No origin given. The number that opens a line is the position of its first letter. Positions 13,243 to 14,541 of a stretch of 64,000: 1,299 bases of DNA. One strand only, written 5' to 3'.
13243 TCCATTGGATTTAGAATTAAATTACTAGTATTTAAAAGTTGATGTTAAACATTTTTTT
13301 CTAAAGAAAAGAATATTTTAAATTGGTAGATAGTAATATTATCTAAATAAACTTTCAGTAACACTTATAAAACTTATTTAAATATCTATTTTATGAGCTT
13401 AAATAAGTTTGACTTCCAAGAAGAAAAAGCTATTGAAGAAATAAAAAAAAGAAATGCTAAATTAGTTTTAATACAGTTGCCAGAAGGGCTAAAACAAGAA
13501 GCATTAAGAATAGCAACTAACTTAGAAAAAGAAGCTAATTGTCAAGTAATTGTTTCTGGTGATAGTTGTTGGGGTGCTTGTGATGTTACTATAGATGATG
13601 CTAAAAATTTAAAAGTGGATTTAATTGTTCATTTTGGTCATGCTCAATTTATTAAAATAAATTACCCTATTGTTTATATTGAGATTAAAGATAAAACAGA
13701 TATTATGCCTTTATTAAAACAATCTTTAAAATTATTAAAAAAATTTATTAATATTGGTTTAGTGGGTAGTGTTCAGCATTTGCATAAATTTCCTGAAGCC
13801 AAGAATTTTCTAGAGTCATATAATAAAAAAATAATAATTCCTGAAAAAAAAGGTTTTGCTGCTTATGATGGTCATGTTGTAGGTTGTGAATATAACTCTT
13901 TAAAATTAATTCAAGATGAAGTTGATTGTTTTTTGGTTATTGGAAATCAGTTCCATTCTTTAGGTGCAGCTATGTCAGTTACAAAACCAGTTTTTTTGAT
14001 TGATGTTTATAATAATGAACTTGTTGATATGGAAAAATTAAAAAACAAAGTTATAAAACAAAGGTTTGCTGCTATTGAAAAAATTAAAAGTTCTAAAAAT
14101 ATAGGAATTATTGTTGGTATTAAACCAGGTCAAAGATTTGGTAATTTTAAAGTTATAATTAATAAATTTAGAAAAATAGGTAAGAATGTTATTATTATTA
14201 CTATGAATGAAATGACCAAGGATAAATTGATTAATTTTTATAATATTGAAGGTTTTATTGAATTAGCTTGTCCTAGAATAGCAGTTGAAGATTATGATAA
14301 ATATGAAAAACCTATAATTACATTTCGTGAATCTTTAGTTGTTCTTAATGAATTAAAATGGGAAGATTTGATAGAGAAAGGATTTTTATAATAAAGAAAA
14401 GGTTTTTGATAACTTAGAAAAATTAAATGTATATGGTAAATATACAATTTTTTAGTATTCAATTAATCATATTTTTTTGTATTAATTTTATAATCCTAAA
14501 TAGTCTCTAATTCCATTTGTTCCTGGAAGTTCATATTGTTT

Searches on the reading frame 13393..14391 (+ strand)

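Call 102: search_protein_families(library=pfam, proteins=[window:13393-14391:+], max_evalue=0.0001)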
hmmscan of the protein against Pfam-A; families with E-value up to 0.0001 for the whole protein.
window:13393-14391:+ (332 aa): 1 family
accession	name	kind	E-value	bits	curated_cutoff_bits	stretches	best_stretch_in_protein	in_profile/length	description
PF01866.22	Diphthamide_syn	-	9.4e-76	255.5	33.2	1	29-324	1-298/302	Putative diphthamide synthesis protein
